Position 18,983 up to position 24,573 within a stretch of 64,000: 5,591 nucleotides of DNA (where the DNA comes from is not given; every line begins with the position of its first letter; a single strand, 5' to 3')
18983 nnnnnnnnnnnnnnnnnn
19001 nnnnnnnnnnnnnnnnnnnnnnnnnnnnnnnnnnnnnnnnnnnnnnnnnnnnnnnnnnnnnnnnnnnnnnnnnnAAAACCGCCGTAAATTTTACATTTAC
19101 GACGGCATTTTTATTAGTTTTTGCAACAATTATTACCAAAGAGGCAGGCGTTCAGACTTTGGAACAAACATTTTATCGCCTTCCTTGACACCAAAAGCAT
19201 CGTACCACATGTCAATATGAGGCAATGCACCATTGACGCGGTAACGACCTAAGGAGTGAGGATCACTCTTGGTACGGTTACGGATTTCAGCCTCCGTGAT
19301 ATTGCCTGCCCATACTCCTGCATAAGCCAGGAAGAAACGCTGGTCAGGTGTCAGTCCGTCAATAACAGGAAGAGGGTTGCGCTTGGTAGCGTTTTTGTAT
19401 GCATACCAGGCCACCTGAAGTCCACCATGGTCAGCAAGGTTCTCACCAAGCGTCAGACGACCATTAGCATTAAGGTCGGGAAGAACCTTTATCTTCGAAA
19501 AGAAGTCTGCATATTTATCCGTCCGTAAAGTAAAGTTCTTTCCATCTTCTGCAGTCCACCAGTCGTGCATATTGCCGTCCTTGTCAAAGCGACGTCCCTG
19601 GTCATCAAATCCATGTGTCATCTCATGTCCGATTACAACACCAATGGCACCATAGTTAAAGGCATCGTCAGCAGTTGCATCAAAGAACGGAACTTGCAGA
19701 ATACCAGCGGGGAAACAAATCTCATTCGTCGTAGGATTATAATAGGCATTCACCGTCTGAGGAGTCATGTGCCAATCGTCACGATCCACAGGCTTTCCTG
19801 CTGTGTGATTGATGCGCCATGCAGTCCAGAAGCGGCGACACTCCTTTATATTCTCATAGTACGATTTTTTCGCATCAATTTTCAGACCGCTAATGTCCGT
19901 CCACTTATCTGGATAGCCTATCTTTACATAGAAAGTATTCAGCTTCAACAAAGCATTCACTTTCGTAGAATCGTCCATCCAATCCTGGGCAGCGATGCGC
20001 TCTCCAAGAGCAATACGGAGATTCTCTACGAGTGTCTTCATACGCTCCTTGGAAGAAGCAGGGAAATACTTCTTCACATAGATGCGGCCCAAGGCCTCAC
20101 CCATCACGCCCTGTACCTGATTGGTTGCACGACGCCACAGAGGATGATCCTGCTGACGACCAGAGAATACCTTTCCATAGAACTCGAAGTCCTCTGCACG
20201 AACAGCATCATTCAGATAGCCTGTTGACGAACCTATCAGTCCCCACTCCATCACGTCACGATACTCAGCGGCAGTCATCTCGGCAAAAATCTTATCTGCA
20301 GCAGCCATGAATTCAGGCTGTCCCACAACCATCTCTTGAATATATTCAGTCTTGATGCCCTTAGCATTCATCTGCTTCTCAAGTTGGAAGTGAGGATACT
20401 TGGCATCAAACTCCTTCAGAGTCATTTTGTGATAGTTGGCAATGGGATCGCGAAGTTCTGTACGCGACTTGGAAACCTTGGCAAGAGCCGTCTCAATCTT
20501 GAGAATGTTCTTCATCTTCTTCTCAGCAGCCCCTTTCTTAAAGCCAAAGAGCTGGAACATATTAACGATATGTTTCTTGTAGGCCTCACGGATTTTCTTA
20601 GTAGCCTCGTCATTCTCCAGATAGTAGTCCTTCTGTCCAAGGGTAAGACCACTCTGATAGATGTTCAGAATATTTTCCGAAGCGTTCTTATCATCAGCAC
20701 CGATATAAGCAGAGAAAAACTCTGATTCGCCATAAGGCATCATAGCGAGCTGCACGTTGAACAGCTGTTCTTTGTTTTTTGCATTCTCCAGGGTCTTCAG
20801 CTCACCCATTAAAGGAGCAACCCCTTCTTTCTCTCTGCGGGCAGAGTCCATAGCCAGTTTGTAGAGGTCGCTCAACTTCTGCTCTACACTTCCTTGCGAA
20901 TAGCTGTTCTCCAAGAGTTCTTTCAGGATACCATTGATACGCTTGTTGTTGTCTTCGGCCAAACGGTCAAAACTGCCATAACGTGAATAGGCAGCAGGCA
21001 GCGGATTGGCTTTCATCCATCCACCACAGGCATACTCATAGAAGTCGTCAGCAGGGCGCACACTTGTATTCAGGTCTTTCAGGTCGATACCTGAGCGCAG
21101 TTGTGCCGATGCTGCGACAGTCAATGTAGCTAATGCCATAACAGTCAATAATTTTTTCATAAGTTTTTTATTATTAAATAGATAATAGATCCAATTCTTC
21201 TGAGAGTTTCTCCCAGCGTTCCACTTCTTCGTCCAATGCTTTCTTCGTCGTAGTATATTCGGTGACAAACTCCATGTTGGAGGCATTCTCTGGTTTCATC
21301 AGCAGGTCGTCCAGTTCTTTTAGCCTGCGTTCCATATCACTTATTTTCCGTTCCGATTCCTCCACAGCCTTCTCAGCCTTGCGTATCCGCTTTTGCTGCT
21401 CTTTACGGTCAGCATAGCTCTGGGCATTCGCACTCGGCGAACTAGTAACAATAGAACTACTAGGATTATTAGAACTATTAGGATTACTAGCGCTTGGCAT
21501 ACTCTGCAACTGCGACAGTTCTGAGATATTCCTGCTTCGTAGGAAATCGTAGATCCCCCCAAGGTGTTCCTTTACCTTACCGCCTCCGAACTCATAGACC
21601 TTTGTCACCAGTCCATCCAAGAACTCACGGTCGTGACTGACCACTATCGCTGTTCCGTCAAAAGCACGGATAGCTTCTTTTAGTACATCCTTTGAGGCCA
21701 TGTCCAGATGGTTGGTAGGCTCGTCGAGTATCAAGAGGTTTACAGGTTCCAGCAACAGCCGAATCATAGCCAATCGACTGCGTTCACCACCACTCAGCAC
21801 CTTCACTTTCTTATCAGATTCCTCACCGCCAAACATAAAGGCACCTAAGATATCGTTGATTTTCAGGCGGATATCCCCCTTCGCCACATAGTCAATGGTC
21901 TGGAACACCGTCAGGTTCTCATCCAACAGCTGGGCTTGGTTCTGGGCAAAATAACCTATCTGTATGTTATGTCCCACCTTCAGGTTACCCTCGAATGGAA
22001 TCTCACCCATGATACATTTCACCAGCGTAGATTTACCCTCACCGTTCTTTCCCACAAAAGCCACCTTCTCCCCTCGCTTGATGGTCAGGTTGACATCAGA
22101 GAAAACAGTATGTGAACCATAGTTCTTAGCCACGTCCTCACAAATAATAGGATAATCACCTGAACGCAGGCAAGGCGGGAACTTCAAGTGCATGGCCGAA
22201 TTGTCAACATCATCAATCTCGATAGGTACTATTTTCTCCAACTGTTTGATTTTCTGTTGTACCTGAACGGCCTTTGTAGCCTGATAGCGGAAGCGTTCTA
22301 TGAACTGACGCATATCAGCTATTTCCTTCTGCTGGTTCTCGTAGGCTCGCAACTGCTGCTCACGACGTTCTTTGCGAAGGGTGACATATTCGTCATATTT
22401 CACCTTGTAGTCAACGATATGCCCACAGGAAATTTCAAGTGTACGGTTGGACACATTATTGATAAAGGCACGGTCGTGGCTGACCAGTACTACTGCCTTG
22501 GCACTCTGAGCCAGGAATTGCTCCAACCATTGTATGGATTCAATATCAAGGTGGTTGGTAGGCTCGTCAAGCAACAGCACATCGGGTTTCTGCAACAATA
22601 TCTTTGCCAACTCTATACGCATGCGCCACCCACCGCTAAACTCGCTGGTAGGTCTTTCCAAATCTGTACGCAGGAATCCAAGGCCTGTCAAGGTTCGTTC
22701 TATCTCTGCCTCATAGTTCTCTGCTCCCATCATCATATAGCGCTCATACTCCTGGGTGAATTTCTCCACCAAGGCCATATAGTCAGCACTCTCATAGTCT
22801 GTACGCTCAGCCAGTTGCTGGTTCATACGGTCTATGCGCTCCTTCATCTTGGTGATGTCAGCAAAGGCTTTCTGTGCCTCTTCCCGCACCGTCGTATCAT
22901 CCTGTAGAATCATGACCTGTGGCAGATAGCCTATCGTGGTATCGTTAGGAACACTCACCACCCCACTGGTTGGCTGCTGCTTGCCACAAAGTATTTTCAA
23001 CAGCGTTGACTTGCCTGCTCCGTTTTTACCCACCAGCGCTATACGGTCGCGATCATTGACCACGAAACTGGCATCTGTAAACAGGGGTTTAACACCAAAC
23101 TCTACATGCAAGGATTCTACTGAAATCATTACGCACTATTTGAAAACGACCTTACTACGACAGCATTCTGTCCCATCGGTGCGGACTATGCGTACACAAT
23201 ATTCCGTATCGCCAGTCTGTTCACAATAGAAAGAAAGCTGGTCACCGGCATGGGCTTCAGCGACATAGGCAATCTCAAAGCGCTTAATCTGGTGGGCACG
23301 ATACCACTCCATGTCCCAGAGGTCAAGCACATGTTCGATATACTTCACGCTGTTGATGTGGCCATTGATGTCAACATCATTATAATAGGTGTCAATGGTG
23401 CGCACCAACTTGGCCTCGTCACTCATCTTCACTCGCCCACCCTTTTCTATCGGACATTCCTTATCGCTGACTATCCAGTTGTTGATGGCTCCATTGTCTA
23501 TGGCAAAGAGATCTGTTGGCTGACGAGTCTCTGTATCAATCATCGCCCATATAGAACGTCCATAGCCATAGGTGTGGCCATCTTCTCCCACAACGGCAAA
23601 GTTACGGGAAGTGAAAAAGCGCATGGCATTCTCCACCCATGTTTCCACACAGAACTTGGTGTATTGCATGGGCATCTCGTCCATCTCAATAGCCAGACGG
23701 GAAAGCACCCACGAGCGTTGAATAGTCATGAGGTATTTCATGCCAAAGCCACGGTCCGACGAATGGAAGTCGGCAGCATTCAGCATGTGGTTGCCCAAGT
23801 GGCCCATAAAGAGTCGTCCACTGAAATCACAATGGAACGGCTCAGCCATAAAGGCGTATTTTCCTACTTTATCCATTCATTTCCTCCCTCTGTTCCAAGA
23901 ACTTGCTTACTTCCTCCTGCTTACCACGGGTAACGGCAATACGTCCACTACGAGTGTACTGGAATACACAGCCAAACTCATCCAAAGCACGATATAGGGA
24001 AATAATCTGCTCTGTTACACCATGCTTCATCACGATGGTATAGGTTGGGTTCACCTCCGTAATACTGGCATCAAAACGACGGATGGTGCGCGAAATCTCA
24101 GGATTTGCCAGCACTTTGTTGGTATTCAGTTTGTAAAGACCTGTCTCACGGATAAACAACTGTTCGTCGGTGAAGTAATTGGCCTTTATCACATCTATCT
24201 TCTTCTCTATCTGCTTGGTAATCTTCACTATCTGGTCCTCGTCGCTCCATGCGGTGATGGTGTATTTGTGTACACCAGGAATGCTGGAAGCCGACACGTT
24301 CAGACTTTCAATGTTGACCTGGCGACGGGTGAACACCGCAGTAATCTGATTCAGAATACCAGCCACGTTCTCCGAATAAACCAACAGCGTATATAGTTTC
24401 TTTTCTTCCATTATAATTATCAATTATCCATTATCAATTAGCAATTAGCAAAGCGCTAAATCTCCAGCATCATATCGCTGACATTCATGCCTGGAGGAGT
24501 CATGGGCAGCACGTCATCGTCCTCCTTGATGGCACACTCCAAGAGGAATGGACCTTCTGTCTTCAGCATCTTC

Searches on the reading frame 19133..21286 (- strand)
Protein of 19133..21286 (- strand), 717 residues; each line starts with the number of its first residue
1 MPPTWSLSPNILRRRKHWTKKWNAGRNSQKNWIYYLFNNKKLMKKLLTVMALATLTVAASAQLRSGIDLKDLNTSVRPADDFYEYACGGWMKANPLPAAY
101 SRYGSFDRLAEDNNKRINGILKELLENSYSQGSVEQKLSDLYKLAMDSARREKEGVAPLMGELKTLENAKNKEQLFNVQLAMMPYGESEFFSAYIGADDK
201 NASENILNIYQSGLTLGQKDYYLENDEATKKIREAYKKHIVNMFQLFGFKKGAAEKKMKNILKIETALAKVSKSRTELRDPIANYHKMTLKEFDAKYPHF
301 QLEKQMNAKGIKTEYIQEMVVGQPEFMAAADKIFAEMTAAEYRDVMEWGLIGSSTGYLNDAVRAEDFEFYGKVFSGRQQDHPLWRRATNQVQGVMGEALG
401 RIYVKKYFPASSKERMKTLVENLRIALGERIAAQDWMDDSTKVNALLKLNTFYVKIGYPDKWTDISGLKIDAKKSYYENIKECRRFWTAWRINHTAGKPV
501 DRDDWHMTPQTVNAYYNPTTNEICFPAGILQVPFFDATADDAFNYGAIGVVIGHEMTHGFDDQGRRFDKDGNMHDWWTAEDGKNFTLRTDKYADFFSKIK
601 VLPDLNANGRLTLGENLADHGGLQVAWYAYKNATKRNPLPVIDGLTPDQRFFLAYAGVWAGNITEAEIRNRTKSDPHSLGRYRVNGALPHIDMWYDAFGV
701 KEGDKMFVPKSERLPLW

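Call 15: search_protein_families(library=pfam, proteins=[window:19133-21286:-], max_evalue=0.001)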
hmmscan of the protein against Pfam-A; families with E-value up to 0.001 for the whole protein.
window:19133-21286:- (717 aa): 2 families
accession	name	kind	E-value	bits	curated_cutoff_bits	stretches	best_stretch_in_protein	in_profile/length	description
PF05649.18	Peptidase_M13_N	-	3.4e-121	405.7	32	1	78-459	1-381/381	Peptidase family M13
PF01431.27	Peptidase_M13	-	1.1e-67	228.2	24.5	1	513-713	1-204/205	Peptidase family M13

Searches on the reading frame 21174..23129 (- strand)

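Call 15: search_protein_families(library=pfam, proteins=[window:21174-23129:-], max_evalue=0.001)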
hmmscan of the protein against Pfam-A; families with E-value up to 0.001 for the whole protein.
window:21174-23129:- (651 aa): 16 families
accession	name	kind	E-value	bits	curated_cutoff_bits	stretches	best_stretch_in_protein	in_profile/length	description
PF00005.33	ABC_tran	-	3.5e-51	173.8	25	2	18-192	2-137/137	ABC transporter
PF12848.13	ABC_tran_Xtn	-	7.4e-25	87.3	25.9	1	231-312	1-82/85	ABC transporter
PF13304.12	AAA_21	-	7.9e-14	52.8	27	0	31-51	3-29/304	AAA domain, putative AbiEii toxin, Type IV TA system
PF13476.12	AAA_23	-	3.3e-09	38.1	27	0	335-373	5-39/201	AAA domain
PF02463.25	SMC_N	-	8.1e-09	35.7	40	0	443-505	135-203/220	RecF/RecN/SMC N terminal domain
PF13555.12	AAA_29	-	1.7e-08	34.5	27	0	17-48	12-47/61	P-loop containing region of AAA domain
PF00350.29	Dynamin_N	-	1.3e-07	32.3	27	1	30-230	1-149/168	Dynamin family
PF01926.29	MMR_HSR1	-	1.6e-07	31.9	21.9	0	29-67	1-39/113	50S ribosome-binding GTPase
PF03193.22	RsgA_GTPase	-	1.1e-06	29.1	30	0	28-59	107-138/174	RsgA GTPase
PF16326.10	ABC_tran_CTD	-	3.4e-05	24.4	32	1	583-644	4-69/69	ABC transporter C-terminal domain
PF13401.12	AAA_22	-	0.00013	22.7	27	0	30-69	8-50/130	AAA domain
PF05729.18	NACHT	-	0.00033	20.9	26.7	0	29-48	2-21/167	NACHT domain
PF00910.28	RNA_helicase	-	0.0004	21.3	21.5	0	30-96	1-75/105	RNA helicase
PF12775.13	AAA_7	-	0.00068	19.7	25.8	0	347-406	27-86/181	P-loop containing dynein motor region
PF25201.1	nSTAND6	-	0.00074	20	27.7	0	11-55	2-45/148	Novel STAND NTPase 6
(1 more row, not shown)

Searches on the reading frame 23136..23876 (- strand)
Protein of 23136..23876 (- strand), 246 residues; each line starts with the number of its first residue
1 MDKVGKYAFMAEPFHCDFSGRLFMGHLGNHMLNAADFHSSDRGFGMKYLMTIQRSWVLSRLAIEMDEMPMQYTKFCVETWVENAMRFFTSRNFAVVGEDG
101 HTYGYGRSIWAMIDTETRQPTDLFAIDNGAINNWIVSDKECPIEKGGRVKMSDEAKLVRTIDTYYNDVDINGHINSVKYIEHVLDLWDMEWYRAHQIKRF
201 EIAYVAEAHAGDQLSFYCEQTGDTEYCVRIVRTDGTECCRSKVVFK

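Call 15: search_protein_families(library=pfam, proteins=[window:23136-23876:-], max_evalue=0.001)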
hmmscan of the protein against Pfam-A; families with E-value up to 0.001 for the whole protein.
window:23136-23876:- (246 aa): 2 families
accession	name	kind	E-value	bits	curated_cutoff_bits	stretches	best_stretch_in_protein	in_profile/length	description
PF01643.23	Acyl-ACP_TE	-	2.4e-17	63.3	23.7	1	15-122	14-122/131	Acyl-ACP thioesterase N-terminal domain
PF20791.3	Acyl-ACP_TE_C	-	5.7e-13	49.4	21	1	154-240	5-94/101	Acyl-ACP thioesterase C-terminal domain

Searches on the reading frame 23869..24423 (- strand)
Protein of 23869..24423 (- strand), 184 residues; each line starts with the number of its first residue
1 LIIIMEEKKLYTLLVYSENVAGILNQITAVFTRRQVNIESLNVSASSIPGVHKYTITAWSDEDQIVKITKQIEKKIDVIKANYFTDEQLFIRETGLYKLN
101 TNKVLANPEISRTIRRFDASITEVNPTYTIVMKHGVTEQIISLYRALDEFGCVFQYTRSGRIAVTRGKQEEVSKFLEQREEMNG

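Call 15: search_protein_families(library=pfam, proteins=[window:23869-24423:-], max_evalue=0.001)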
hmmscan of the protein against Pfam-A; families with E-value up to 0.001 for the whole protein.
window:23869-24423:- (184 aa): 5 families
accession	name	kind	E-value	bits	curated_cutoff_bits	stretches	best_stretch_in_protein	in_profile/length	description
PF10369.15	ALS_ss_C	-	5.6e-16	58.8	23.2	1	92-167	1-74/74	Small subunit of acetolactate synthase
PF22629.2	ACT_AHAS_ss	-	1.4e-12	48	27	1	13-80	1-67/67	AHAS small subunit-like ACT domain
PF01842.31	ACT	-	6.7e-10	39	27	1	11-75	1-64/66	ACT domain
PF13710.12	ACT_5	-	8.4e-07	29.1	27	1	22-80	4-61/62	ACT domain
PF13291.12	ACT_4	-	0.00057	20.9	27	0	12-47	8-43/80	ACT domain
